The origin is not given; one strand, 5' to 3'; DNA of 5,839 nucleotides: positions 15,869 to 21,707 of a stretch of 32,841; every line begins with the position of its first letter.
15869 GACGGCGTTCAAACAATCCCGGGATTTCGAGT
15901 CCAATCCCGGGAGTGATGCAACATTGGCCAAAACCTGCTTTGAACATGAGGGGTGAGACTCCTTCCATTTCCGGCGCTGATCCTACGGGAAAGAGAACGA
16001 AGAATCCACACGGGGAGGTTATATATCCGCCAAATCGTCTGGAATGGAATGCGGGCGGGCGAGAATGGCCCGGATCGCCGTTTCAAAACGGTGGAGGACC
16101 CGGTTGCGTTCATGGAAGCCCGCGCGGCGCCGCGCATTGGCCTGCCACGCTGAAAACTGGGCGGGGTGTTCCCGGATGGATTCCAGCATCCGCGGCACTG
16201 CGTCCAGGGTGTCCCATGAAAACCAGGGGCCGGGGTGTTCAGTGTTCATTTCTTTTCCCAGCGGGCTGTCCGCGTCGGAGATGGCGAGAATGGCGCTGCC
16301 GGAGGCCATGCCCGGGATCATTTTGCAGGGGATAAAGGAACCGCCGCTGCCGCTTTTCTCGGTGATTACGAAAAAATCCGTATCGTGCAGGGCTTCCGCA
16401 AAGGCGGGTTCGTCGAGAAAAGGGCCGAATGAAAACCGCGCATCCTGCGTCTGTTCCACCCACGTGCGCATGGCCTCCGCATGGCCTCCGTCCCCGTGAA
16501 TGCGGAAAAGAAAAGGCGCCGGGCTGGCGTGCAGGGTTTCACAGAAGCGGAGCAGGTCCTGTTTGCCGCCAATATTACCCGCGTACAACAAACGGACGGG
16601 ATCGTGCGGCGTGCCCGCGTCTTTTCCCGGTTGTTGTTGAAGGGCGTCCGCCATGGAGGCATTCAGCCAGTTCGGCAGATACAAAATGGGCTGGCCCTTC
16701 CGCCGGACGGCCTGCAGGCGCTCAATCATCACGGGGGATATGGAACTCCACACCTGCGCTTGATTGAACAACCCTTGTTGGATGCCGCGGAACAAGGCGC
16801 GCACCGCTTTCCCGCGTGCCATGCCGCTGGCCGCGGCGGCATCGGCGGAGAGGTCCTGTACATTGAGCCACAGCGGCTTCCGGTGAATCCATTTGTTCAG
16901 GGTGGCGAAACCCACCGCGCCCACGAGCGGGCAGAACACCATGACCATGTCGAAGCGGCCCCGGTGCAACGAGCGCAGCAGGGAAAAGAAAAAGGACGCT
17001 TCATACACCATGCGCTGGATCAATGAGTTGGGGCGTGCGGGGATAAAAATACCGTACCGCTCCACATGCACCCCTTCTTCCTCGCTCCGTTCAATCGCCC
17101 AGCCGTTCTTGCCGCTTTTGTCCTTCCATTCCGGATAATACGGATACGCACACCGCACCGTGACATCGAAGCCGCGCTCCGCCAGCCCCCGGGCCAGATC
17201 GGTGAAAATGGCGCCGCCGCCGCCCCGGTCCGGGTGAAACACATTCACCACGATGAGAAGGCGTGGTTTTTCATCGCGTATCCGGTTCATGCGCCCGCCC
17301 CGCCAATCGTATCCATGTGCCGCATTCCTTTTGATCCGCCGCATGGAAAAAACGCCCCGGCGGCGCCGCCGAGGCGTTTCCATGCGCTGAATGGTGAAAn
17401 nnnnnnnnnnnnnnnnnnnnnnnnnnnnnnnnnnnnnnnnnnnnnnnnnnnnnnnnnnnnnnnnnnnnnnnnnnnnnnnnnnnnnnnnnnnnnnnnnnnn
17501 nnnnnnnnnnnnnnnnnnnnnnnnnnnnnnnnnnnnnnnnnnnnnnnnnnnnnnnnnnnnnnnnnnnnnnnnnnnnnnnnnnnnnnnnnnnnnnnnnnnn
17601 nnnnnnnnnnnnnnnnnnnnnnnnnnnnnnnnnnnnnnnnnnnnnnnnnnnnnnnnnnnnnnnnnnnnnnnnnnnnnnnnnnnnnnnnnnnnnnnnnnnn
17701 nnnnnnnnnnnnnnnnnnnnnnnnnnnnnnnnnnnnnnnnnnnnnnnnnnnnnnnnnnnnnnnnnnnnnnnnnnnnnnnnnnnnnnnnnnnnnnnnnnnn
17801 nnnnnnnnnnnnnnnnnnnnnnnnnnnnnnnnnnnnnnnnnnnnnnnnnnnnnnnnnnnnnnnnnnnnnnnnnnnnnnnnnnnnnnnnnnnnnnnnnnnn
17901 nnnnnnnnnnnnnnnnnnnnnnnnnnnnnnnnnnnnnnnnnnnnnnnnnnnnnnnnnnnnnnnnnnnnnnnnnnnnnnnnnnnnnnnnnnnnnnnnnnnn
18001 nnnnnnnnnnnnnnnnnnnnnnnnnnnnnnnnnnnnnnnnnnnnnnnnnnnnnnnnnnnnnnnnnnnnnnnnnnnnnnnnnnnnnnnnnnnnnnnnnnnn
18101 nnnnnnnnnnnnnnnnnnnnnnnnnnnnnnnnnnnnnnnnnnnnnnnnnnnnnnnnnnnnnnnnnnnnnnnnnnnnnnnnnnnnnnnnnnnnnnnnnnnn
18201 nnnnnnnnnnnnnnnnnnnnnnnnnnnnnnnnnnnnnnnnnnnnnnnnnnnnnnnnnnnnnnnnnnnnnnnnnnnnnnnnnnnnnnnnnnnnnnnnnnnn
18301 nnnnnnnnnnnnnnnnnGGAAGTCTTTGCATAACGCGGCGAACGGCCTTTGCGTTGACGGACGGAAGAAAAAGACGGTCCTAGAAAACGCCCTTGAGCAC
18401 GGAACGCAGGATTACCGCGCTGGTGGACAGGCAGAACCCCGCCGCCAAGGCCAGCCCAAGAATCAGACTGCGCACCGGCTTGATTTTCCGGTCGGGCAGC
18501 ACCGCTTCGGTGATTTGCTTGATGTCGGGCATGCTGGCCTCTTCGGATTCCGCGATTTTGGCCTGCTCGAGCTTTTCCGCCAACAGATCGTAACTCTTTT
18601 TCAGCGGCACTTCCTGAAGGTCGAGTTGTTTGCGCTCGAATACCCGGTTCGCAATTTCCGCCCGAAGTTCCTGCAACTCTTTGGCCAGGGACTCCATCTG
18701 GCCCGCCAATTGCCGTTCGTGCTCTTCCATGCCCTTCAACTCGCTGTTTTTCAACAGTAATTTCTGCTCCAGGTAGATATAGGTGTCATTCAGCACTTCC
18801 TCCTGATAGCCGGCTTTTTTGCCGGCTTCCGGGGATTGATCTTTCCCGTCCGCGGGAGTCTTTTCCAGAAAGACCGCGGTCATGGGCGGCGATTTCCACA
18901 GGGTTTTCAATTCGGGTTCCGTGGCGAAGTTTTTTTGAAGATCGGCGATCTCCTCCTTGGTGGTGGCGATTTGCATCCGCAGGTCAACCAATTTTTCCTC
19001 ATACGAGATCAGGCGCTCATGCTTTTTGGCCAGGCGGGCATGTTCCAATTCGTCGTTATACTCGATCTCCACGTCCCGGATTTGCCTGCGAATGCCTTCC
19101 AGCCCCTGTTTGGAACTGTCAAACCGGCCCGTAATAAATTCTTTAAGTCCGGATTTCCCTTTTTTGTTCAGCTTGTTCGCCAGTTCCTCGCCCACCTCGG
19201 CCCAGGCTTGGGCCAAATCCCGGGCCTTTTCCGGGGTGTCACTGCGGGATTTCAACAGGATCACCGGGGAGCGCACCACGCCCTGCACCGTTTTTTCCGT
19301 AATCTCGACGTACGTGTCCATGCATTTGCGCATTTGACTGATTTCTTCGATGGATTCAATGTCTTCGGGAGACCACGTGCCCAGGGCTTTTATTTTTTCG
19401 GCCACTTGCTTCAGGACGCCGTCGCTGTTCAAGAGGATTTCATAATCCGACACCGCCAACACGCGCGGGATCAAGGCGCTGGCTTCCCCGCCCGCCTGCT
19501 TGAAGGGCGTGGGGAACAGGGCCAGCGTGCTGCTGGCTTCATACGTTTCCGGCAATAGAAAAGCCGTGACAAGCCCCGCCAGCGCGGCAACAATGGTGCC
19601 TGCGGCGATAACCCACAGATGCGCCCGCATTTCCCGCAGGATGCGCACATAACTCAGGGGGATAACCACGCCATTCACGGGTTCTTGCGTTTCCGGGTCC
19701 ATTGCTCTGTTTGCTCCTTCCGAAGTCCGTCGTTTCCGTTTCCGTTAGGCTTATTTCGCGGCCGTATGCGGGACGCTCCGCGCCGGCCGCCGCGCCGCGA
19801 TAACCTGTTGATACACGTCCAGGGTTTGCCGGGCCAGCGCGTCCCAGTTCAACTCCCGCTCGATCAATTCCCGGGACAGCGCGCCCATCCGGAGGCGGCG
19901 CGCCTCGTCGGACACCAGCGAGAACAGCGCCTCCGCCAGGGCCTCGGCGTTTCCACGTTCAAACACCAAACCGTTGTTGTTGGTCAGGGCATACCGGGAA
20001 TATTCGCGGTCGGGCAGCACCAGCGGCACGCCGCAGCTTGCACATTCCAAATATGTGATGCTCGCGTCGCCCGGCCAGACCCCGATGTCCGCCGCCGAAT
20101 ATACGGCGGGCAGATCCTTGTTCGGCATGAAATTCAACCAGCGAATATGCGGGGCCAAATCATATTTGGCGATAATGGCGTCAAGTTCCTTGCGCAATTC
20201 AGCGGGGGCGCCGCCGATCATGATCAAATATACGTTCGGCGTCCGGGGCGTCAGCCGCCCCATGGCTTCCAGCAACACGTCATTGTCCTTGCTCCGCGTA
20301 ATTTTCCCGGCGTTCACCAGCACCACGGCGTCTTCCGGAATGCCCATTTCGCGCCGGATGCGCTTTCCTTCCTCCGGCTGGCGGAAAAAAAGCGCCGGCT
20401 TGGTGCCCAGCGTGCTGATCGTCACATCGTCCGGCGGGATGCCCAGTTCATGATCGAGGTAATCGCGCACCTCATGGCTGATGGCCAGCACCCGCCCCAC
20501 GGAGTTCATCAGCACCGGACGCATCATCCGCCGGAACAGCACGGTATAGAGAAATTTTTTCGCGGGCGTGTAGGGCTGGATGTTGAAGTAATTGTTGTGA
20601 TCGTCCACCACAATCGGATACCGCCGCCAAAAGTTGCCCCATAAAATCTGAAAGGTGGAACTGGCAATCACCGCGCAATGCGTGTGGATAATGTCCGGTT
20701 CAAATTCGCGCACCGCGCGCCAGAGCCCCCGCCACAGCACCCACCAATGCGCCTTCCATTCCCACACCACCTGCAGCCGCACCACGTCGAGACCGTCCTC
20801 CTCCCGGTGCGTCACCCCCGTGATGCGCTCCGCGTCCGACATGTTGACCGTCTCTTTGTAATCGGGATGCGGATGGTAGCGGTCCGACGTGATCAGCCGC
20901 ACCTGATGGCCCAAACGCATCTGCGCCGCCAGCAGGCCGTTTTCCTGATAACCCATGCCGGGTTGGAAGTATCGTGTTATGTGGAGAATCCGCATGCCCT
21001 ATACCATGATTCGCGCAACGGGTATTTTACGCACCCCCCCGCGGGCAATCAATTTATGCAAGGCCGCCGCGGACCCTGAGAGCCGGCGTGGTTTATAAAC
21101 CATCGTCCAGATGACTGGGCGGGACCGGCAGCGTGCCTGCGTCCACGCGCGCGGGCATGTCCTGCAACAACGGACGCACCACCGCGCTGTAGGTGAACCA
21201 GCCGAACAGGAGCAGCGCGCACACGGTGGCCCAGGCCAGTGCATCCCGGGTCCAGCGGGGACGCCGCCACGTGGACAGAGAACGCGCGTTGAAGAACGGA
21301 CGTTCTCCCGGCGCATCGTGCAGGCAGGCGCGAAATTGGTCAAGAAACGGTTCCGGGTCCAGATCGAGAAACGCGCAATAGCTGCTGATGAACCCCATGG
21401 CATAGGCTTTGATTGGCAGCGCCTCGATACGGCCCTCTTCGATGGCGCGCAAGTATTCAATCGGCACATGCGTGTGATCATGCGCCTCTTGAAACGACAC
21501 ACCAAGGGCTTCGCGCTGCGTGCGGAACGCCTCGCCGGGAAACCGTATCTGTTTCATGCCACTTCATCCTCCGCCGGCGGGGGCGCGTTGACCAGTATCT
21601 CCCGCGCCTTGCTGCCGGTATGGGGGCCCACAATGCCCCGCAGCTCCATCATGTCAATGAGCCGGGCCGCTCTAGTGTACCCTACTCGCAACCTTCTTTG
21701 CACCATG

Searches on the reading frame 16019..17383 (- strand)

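Call 7: search_protein_families(library=pfam, proteins=[window:16019-17383:-])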
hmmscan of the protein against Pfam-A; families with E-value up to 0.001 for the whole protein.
window:16019-17383:- (454 aa): 2 families
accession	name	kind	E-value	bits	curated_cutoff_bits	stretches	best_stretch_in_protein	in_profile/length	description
PF13579.12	Glyco_trans_4_4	-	2.2e-15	57.8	29.7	1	54-239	1-158/158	Glycosyl transferase 4-like domain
PF13439.12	Glyco_transf_4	-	1.1e-08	35.7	28.5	1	54-241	2-167/170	Glycosyltransferase Family 4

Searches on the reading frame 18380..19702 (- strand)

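Call 7: search_protein_families(library=pfam, proteins=[window:18380-19702:-])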
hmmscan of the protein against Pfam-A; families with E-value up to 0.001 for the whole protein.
window:18380-19702:- (440 aa): 2 families
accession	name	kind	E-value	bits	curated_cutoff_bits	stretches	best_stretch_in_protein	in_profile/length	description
PF02706.20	Wzz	-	4.9e-08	33.6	25.5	1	19-103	6-90/91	Chain length determinant protein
PF13807.11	GNVR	-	2.6e-06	27.7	27.7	1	371-434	20-81/82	G-rich domain on putative tyrosine kinase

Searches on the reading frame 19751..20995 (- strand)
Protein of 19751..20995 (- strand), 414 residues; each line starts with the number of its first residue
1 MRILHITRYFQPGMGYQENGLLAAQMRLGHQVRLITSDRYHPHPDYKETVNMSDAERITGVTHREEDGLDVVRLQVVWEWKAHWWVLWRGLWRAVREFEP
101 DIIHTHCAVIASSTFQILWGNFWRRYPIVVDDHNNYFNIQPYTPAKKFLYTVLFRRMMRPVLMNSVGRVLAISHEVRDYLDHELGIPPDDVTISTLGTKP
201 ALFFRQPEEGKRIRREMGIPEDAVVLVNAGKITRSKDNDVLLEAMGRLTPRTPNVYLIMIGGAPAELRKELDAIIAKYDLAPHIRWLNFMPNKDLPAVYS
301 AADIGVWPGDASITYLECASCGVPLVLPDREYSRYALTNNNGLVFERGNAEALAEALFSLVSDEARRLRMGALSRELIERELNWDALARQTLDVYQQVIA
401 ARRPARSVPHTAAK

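Call 7: search_protein_families(library=pfam, proteins=[window:19751-20995:-])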
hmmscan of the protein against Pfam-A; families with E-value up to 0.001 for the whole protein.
window:19751-20995:- (414 aa): 5 families
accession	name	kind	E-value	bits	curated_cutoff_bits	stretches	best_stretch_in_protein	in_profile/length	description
PF00534.26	Glycos_transf_1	-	4.3e-23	82.2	26.4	1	212-372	4-167/172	Glycosyl transferases group 1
PF13439.12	Glyco_transf_4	-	1.6e-18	67.8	28.5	1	21-193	11-161/170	Glycosyltransferase Family 4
PF13579.12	Glyco_trans_4_4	-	2.6e-18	67.3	29.7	1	18-193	7-154/158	Glycosyl transferase 4-like domain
PF13692.12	Glyco_trans_1_4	-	7.9e-18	65.5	27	1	225-363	3-142/142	Glycosyl transferases group 1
PF13524.12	Glyco_trans_1_2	-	2.6e-07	31.1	25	1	281-393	27-144/144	Glycosyl transferase-like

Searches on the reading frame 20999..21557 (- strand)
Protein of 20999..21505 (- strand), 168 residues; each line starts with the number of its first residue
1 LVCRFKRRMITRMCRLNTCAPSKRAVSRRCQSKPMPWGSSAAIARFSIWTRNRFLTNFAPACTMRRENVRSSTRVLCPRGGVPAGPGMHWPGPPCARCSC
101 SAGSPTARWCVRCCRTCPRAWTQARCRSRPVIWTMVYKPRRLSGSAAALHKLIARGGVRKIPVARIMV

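Call 7: search_protein_families(library=pfam, proteins=[window:20999-21505:-])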
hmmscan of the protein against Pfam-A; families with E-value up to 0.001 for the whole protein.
window:20999-21505:- (168 aa): 0 families

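Call 62: search_protein_families(library=pfam, proteins=[window:21093-21557:-])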
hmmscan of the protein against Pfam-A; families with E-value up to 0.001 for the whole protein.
window:21093-21557:- (154 aa): 2 families
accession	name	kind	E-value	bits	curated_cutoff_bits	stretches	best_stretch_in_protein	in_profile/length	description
PF13413.12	HTH_25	-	3.2e-18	65.8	24.6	1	11-70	2-61/62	Helix-turn-helix domain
PF13560.12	HTH_31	-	0.00027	21.6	27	0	8-45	3-40/64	Helix-turn-helix domain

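Call 66: search_protein_families(library=ncbifam, proteins=[window:21093-21557:-])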
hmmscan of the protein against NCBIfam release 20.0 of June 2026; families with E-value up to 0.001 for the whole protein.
window:21093-21557:- (154 aa): 1 family
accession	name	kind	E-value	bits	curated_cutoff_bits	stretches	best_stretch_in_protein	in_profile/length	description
NF041534.1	rodZ_Strepcoccus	equivalog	7e-10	38.6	375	1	8-75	7-74/275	cytoskeleton protein RodZ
